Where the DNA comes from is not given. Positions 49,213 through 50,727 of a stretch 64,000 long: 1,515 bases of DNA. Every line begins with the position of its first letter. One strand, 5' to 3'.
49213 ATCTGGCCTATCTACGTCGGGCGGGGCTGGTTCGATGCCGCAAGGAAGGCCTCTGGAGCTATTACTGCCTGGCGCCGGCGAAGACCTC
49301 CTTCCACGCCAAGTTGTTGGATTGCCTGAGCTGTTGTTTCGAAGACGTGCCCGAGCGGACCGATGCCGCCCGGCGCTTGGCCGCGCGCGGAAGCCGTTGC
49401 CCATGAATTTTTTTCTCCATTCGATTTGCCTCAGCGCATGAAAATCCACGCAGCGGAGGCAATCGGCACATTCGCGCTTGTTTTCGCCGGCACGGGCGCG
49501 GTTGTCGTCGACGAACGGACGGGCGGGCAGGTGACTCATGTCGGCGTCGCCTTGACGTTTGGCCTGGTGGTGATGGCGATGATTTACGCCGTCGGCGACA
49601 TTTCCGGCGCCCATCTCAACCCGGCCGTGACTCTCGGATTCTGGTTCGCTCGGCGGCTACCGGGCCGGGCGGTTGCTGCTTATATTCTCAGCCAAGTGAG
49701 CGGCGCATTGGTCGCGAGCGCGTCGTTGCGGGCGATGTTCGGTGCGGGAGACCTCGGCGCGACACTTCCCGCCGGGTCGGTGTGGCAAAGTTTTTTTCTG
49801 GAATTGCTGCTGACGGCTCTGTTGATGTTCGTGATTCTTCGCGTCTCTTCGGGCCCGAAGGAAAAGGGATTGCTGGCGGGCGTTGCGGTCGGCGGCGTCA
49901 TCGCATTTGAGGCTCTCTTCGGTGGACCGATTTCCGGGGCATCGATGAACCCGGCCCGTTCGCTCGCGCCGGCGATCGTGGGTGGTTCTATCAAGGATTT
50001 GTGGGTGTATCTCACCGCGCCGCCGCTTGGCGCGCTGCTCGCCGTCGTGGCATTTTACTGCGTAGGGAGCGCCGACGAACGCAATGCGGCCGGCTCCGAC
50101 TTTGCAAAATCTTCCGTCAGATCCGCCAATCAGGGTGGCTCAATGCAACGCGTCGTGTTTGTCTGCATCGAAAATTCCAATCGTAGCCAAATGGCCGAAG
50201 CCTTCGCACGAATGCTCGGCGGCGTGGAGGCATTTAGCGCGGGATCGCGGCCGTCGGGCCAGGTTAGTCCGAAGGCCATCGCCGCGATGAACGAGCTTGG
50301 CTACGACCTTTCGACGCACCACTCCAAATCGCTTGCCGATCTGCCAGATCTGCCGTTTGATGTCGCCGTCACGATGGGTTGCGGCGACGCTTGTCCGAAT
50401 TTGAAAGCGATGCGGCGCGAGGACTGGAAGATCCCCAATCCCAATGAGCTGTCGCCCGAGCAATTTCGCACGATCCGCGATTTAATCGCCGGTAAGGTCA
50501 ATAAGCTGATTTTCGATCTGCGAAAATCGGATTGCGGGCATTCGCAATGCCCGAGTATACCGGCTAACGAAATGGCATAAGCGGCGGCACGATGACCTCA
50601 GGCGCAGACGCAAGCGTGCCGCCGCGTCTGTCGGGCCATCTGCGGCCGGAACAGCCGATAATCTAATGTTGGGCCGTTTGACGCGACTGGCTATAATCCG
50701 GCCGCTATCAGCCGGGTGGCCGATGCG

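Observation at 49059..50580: arsR-regulated aquaglyceroporin::ArsC channel-enzyme fusion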

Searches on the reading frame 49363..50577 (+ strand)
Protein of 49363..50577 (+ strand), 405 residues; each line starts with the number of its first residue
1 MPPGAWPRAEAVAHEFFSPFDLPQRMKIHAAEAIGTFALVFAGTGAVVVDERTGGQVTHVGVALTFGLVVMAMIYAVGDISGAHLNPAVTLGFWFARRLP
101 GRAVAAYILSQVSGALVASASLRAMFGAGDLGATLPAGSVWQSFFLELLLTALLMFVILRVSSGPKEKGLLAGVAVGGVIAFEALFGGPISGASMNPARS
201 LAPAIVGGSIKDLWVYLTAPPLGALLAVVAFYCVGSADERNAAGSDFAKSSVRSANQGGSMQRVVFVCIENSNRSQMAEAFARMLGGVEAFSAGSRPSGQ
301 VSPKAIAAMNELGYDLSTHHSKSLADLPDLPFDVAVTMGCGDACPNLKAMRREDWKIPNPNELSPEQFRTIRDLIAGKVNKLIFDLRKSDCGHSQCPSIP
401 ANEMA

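Call 3: search_protein_families(library=pfam, proteins=[window:49363-50577:+], max_evalue=0.01)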
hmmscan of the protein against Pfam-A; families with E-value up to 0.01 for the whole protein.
window:49363-50577:+ (405 aa): 2 families
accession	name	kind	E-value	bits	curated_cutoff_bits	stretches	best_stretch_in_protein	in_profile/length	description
PF00230.25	MIP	-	1.6e-48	165.8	25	1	26-230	8-221/222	Major intrinsic protein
PF01451.26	LMWPc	-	9.6e-16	58.7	23.2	1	264-382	1-143/144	Low molecular weight phosphotyrosine protein phosphatase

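Call 4: search_protein_families(library=ncbifam, proteins=[window:49363-50577:+], max_evalue=0.01)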
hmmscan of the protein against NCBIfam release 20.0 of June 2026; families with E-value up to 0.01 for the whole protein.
window:49363-50577:+ (405 aa): 7 families
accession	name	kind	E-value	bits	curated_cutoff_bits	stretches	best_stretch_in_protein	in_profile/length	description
TIGR00861.1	MIP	subfamily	3.8e-47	160.9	171.25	1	31-230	1-223/224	MIP family channel protein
NF003838.0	PRK05420.1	equivalog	1.9e-37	129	256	1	27-235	3-227/231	aquaporin Z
TIGR02689.1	ars_reduc_gluta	equivalog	1.8e-22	79.9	157.6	1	263-383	2-126/126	arsenate reductase, glutathione/glutaredoxin type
NF010053.0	PRK13530.1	subfamily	6.6e-15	55.6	215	1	263-381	5-127/133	arsenate reductase (thioredoxin)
TIGR02691.1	arsC_pI258_fam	equivalog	2.2e-14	53.8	174.3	1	265-382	2-129/129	arsenate reductase (thioredoxin)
NF045553.1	AquGlycerPorinGla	equivalog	2.6e-13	49.8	400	1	30-120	10-103/290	aquaglyceroporin Gla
NF043012.1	LacAcidTportLarD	equivalog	0.00055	19.5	390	0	65-205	45-194/237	D/L-lactic acid transporter LarD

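Call 7: find_homologous_proteins(query=window:49438-50577:+, max_evalue=1e-10)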
Query window:49438-50577:+ (380 aa): 8000 proteins with E <= 1e-10 among 8000 candidates; the best 120 are listed.
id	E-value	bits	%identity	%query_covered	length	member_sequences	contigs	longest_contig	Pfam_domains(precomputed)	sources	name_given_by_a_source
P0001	2.6e-245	831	100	100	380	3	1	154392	PF00230.26,PF01451.28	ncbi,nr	ncbi:MAG TPA: aquaporin [Pirellulales bacterium]|nr:aquaporin [Pirellulales bacterium]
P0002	1.9e-146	506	65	96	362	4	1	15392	PF00230.26,PF01451.28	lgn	-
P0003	2.5e-140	486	65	95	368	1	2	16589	PF00230.26,PF01451.28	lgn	-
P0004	1.3e-132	461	61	95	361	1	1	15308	PF00230.26,PF01451.28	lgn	-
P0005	1.9e-132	460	62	95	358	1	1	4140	PF00230.26,PF01451.28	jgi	jgi:aquaporin Z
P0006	9.6e-131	454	62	94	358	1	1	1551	PF00230.26,PF01451.28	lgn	-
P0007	3.4e-130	453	61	94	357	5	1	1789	PF00230.26,PF01451.28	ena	-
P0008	4.9e-129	449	62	94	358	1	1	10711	PF00230.26,PF01451.28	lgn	-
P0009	1.0e-126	441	63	95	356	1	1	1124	PF00230.26,PF01451.28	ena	-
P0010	1.3e-126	441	60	95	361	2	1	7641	PF00230.26,PF01451.28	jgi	-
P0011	4.8e-126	439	60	95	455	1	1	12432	PF00230.26,PF01451.28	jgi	jgi:aquaporin Z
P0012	5.7e-126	439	61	95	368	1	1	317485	PF00230.26,PF01451.28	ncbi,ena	-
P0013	1.1e-125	438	58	95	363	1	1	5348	PF00230.26,PF01451.28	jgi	jgi:aquaporin Z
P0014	1.4e-125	437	61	98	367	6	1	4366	PF00230.26,PF01451.28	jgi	jgi:aquaporin Z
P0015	5.5e-125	435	58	94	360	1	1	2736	PF00230.26,PF01451.28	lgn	-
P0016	6.2e-125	435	61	94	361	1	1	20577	PF00230.26,PF01451.28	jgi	jgi:aquaporin NIP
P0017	6.7e-125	435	58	94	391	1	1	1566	PF00230.26,PF01451.28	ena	-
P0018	1.5e-123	431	59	95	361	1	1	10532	PF00230.26,PF01451.28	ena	-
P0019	6.7e-123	429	64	85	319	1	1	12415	PF00230.26,PF01451.28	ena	-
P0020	5.1e-122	426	60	95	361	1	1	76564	PF00230.26,PF01451.28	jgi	jgi:aquaporin Z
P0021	6.9e-122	425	59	95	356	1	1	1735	PF00230.26,PF01451.28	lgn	-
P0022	2.6e-119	417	60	94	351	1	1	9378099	PF00230.26,PF01451.28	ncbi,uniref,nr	ncbi:aquaporin [Limnoglobus roseus]|uniref:Aquaporin n=1 Tax=Limnoglobus roseus TaxID=2598579 RepID=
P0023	1.2e-118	415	57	94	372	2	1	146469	PF00230.26,PF01451.28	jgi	jgi:aquaporin NIP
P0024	3.0e-112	394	58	95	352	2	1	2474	PF00230.26,PF01451.28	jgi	jgi:aquaporin Z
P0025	3.6e-110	387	59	88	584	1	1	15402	PF13847.13,PF13489.13,PF00230.26,PF13649.13,PF01451.28,PF01209.25,PF08241.19,PF08242.19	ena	-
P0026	1.3e-101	359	58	83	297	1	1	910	PF00230.26,PF01451.28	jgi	jgi:MIP family channel proteins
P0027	1.2e-97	346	59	79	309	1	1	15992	PF00230.26,PF01451.28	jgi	jgi:aquaporin Z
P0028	9.1e-93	329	73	56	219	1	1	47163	PF00230.26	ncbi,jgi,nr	ncbi:MAG TPA: aquaporin [Pirellulales bacterium]|jgi:aquaporin Z|nr:aquaporin [Pirellulales bacteriu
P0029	2.5e-92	328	75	57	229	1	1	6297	PF00230.26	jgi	jgi:aquaporin Z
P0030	3.7e-92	327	50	94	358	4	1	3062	PF00230.26,PF01451.28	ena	-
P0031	1.0e-91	326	75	57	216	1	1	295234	PF00230.26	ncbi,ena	-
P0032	1.0e-91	326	76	57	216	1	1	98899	PF00230.26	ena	-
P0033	1.6e-91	325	72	60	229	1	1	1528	PF00230.26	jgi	jgi:aquaporin Z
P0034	2.1e-89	318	78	53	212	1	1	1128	PF00230.26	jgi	-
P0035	2.5e-89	318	74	57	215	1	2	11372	PF00230.26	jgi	jgi:aquaporin NIP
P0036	2.6e-89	318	75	55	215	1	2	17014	PF00230.26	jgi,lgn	jgi:aquaporin NIP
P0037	6.7e-89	317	65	54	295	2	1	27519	PF00230.26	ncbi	ncbi:MAG: aquaporin [Planctomycetia bacterium]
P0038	8.7e-89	316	-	-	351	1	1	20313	PF00230.26,PF01451.28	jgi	jgi:protein-tyrosine-phosphatase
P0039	1.5e-87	312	51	94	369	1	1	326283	PF00230.26,PF01451.28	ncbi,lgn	-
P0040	1.9e-87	312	-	-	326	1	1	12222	PF00230.26,PF01451.28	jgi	jgi:aquaporin Z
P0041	3.9e-87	311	71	57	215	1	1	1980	PF00230.26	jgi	jgi:MIP family channel proteins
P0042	8.7e-87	310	71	57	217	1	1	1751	PF00230.26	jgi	jgi:aquaporin NIP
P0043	1.1e-86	309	62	67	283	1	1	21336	PF00230.26,PF01451.28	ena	-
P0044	1.3e-86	309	75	54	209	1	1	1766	PF00230.26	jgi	jgi:MIP family channel proteins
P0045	1.4e-86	309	71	57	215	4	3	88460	PF00230.26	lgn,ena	-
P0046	2.3e-86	308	50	94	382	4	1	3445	PF00230.26,PF01451.28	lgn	-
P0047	2.9e-86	308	72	55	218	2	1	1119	PF00230.26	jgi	jgi:aquaporin Z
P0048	2.9e-86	308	50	95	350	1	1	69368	PF00230.26,PF01451.28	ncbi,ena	-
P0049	3.5e-86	308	75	53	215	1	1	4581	PF00230.26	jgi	jgi:aquaporin Z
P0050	5.8e-86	307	71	57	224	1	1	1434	PF00230.26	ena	-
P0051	9.8e-86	306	74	53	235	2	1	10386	PF00230.26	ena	-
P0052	1.6e-85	306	72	56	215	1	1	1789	PF00230.26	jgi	-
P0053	1.7e-85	306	76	51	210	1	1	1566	PF00230.26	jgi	jgi:MIP family channel proteins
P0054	2.8e-85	305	48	94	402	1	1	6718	PF00230.26,PF01451.28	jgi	jgi:thioredoxin type arsenate reductase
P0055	3.2e-85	305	72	54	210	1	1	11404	PF00230.26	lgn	-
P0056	3.6e-85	304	74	54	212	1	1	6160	PF00230.26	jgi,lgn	jgi:aquaporin Z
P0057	3.8e-85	304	75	50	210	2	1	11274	PF00230.26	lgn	-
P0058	4.5e-85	304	75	54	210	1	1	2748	PF00230.26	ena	-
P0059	4.6e-85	304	77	51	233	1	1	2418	PF00230.26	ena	-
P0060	9.5e-85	303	76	51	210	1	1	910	PF00230.26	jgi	jgi:aquaporin Z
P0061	1.0e-84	303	73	53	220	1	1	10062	PF00230.26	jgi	jgi:aquaporin Z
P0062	1.0e-84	303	69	59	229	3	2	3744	PF00230.26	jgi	jgi:aquaporin Z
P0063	1.4e-84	303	72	54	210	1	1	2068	PF00230.26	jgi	-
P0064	1.8e-84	302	70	58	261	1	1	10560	PF00230.26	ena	-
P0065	1.9e-84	302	71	53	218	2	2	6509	PF00230.26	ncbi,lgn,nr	ncbi:MAG TPA: aquaporin [Tepidisphaeraceae bacterium]|nr:aquaporin [Tepidisphaeraceae bacterium]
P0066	2.0e-84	302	74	54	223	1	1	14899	PF00230.26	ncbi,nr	ncbi:MAG: aquaporin [Planctomycetia bacterium]|nr:aquaporin [Planctomycetia bacterium]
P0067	2.2e-84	302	75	50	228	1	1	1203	PF00230.26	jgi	jgi:aquaporin Z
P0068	3.0e-84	301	73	54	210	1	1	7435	PF00230.26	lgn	-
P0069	3.1e-84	301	71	53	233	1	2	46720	PF00230.26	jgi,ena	-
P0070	3.5e-84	301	74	54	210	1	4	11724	PF00230.26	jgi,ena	-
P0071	3.6e-84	301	72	52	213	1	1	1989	PF00230.26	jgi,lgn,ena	-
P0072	3.6e-84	301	69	58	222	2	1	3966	PF00230.26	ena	-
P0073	4.5e-84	301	74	54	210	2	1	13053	PF00230.26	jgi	jgi:aquaporin Z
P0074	4.8e-84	301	74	54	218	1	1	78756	PF00230.26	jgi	jgi:aquaporin Z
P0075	5.1e-84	301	76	50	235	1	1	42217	PF00230.26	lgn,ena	-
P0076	5.3e-84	301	68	60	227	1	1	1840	PF00230.26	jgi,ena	jgi:MIP family channel proteins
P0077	5.6e-84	301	73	54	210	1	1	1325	PF00230.26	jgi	jgi:aquaporin NIP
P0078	6.8e-84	300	74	54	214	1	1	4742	PF00230.26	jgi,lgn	jgi:aquaporin Z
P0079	7.2e-84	300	72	53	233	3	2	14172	PF00230.26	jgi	jgi:aquaporin Z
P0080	8.5e-84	300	72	54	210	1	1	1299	PF00230.26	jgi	jgi:aquaporin NIP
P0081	8.8e-84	300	72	53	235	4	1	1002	PF00230.26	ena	-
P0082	9.9e-84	300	67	60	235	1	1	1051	PF00230.26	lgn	-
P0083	1.3e-83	299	73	54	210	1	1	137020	PF00230.26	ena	-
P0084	1.4e-83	299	72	54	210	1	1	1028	PF00230.26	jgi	jgi:aquaporin NIP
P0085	1.5e-83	299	74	53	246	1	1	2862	PF00230.26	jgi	jgi:aquaporin NIP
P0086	2.3e-83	299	73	54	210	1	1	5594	PF00230.26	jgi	jgi:aquaporin NIP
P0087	2.7e-83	298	68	52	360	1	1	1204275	PF00230.26,PF01451.28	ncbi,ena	-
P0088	2.9e-83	298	70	55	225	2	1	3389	PF00230.26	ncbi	ncbi:MAG: MIP family channel protein [Verrucomicrobiota bacterium]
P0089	3.0e-83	298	64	60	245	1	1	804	PF00230.26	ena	-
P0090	3.8e-83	298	72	53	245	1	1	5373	PF00230.26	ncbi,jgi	ncbi:MAG: MIP family channel protein [Thermoguttaceae bacterium]|jgi:aquaporin Z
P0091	3.8e-83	298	73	53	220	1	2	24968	PF00230.26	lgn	-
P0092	4.0e-83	298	73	52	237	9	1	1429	PF00230.26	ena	-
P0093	4.8e-83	297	77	49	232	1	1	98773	PF00230.26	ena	-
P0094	4.9e-83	297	72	54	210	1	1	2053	PF00230.26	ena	-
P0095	4.9e-83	297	70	55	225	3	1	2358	PF00230.26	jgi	jgi:aquaporin Z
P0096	5.2e-83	297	58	68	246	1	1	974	PF00230.26,PF01451.28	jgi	jgi:protein-tyrosine-phosphatase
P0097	5.3e-83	297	69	53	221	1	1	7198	PF00230.26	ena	-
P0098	7.6e-83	297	75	55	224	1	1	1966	PF00230.26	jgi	jgi:aquaporin Z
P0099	7.8e-83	297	74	51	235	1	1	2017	PF00230.26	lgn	-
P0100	8.0e-83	297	66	59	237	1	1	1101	PF00230.26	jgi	-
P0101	8.0e-83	297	72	55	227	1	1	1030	PF00230.26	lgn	-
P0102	8.5e-83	297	72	54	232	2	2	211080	PF00230.26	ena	-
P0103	8.6e-83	297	65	55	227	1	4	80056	PF00230.26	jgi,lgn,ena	-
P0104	8.9e-83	297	74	52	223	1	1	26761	PF00230.26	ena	-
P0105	1.0e-82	296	73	54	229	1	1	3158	PF00230.26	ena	-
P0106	1.0e-82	296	67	56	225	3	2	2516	PF00230.26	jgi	jgi:aquaporin NIP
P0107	1.1e-82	296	70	57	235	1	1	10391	PF00230.26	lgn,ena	-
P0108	1.1e-82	296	73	54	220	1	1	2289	PF00230.26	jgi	jgi:aquaporin NIP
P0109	1.2e-82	296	68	56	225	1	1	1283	PF00230.26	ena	-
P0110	1.3e-82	296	70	53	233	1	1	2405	PF00230.26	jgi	jgi:aquaporin Z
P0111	1.3e-82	296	72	54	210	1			PF00230.26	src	-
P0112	1.3e-82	296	69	55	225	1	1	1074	PF00230.26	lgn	-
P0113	1.5e-82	296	71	53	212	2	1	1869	PF00230.26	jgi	jgi:aquaporin NIP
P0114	1.7e-82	296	71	53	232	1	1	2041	PF00230.26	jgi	jgi:aquaporin Z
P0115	1.7e-82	296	73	53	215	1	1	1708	PF00230.26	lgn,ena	-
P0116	1.9e-82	295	66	60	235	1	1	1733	PF00230.26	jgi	jgi:aquaporin NIP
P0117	1.9e-82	295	72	53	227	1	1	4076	PF00230.26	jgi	jgi:MIP family channel proteins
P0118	1.9e-82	295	71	54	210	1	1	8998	PF00230.26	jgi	jgi:aquaporin Z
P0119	2.0e-82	295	68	57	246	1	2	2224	PF00230.26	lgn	-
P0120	2.2e-82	295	73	50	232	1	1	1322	PF00230.26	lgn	-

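Call 24: find_encoding_contigs(protein=P0022, flank=6000, max_places=2)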
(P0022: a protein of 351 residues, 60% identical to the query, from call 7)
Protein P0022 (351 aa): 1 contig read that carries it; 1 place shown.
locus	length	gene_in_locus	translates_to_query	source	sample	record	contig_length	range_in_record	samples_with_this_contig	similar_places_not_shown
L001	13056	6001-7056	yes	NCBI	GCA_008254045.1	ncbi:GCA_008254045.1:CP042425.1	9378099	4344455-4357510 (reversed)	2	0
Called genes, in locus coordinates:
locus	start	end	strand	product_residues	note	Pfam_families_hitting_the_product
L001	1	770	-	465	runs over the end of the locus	PF02321:OEP (faint)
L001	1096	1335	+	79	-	-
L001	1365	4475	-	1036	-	PF00873:ACR_tran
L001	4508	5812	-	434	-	PF25973:BSH_CzcB, PF25954:Beta-barrel_RND_2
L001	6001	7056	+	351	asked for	PF00230:MIP, PF01451:LMWPc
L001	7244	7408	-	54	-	-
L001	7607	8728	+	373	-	PF00072:Response_reg, PF00990:GGDEF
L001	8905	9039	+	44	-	-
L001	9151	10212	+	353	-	PF08240:ADH_N, PF00107:ADH_zinc_N, PF13602:ADH_zinc_N_2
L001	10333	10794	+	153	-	PF04972:BON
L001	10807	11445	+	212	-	PF00571:CBS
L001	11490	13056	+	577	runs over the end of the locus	PF00343:Phosphorylase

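Call 25: find_encoding_contigs(protein=P0012, flank=6000, max_places=2)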
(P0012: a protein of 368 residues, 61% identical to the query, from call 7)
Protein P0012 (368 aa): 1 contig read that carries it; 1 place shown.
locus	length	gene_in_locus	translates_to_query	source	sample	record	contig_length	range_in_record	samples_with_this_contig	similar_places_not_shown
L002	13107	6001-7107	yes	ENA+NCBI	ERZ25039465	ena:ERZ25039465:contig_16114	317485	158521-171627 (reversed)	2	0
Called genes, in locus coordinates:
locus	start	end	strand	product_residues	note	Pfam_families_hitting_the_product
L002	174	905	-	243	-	PF01144:CoA_trans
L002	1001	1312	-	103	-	PF02954:HTH_8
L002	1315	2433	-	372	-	PF00072:Response_reg, PF00158:Sigma54_activat, PF13191:AAA_16 (weak), PF14532:Sigma54_activ_2, PF00004:AAA (weak), PF07724:AAA_2 (weak), PF07728:AAA_5 (weak)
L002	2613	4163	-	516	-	-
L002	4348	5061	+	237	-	PF00657:Lipase_GDSL, PF13472:Lipase_GDSL_2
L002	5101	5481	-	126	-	-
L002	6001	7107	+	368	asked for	PF00230:MIP, PF01451:LMWPc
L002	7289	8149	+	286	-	-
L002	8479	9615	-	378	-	PF01408:GFO_IDH_MocA (weak)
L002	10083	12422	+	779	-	PF00069:Pkinase, PF07714:PK_Tyr_Ser-Thr, PF06439:3keto-disac_hyd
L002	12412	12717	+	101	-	PF06439:3keto-disac_hyd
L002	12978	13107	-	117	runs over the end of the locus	PF00005:ABC_tran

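Call 26: find_encoding_contigs(protein=P0039, flank=6000, max_places=2)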
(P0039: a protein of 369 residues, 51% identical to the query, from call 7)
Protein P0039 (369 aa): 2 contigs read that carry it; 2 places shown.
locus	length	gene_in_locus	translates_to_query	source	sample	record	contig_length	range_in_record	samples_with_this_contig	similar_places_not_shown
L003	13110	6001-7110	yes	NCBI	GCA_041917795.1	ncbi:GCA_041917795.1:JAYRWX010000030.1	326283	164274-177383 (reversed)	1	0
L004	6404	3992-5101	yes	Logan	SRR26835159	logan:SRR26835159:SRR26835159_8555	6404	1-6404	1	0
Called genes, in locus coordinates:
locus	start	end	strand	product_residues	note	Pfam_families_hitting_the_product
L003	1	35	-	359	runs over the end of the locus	PF00146:NADHdh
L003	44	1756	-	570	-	PF00111:Fer2 (weak), PF13510:Fer2_4, PF10588:NADH-G_4Fe-4S_3, PF22117:Fer4_Nqo3, PF22151:Fer4_NDSU1, PF00384:Molybdopterin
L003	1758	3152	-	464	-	PF01512:Complex1_51K, PF10531:SLBB (faint), PF22461:SLBB_2, PF10589:NADH_4Fe-4S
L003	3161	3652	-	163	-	PF01257:2Fe-2S_thioredx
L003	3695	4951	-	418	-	PF00346:Complex1_49kDa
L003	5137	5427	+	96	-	-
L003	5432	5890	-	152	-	-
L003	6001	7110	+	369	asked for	PF00230:MIP, PF01451:LMWPc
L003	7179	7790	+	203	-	PF13828:DUF4190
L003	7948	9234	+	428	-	PF03952:Enolase_N, PF00113:Enolase_C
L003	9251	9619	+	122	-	PF04977:DivIC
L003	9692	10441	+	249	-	PF05050:Methyltransf_21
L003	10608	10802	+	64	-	-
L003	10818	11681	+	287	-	PF00781:DAGK_cat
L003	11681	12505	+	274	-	PF00149:Metallophos, PF12850:Metallophos_2 (weak)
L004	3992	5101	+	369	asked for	PF00230:MIP, PF01451:LMWPc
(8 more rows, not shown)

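Call 27: find_encoding_contigs(protein=P0002, flank=6000, max_places=2)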
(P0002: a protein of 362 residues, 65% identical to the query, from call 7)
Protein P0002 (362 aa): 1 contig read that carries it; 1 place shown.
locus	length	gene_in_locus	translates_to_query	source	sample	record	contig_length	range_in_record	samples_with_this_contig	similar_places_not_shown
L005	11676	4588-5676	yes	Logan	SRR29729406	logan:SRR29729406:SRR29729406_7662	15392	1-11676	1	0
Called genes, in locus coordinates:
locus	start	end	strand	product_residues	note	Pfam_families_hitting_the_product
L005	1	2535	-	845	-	?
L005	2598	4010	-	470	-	PF07394:DUF1501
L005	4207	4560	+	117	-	PF01022:HTH_5, PF12840:HTH_20 (weak)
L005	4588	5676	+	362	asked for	PF00230:MIP, PF01451:LMWPc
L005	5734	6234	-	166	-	-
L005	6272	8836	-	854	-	PF02321:OEP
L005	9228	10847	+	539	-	-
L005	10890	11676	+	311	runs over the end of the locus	PF25919:BSH_CusB (faint), PF25917:BSH_RND, PF25973:BSH_CzcB (weak), PF25997:BSH_YhbJ (faint)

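Call 28: find_encoding_contigs(protein=P0023, flank=6000, max_places=2)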
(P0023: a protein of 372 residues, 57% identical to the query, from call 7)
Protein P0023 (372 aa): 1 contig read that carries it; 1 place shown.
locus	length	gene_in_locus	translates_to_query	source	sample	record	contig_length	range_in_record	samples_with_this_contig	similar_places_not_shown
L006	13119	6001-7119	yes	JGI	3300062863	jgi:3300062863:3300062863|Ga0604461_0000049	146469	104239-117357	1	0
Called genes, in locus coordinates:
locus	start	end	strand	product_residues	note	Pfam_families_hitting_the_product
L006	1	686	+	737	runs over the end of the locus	PF00069:Pkinase, PF07714:PK_Tyr_Ser-Thr, PF00069:Pkinase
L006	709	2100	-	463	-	PF07394:DUF1501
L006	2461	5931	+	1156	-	PF00289:Biotin_carb_N, PF02222:ATP-grasp, PF02786:CPSase_L_D2, PF07478:Dala_Dala_lig_C, PF02785:Biotin_carb_C, PF00682:HMGL-like, PF02436:PYC_OADA, PF00364:Biotin_lipoyl, +2 more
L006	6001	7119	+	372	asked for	PF00230:MIP, PF01451:LMWPc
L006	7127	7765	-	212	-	PF09335:VTT_dom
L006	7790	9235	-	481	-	PF00772:DnaB, PF13481:AAA_25, PF03796:DnaB_C, PF06745:ATPase (weak)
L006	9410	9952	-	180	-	PF01281:Ribosomal_L9_N, PF03948:Ribosomal_L9_C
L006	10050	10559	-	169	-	PF00436:SSB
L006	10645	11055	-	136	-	PF01250:Ribosomal_S6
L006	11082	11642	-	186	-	PF01195:Pept_tRNA_hydro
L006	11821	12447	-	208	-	PF01386:Ribosomal_L25p, PF14693:Ribosomal_TL5_C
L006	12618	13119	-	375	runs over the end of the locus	PF09949:APP1_cat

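Call 29: find_encoding_contigs(protein=P0025, flank=6000, max_places=2)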
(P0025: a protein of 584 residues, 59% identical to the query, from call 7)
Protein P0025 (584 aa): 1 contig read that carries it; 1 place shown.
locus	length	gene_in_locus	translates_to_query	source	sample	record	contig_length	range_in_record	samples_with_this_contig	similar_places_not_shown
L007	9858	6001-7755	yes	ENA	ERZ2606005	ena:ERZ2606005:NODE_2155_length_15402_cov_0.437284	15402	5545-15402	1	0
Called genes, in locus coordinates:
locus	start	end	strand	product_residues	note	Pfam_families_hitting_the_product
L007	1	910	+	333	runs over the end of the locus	-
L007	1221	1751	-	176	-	-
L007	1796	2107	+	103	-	-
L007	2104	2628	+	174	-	PF07719:TPR_2 (faint), PF13428:TPR_14 (faint)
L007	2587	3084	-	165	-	-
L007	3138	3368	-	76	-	PF01636:APH (weak)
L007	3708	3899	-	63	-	-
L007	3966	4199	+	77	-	PF01243:PNPOx_N (weak)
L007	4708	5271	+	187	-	PF08534:Redoxin (weak), PF00255:GSHPx, PF00578:AhpC-TSA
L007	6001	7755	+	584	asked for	PF01209:Ubie_methyltran, PF08241:Methyltransf_11, PF08242:Methyltransf_12 (weak), PF13489:Methyltransf_23 (weak), PF13649:Methyltransf_25, PF13847:Methyltransf_31, PF00230:MIP, PF01451:LMWPc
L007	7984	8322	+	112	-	-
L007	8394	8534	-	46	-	-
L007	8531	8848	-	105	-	-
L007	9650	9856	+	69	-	?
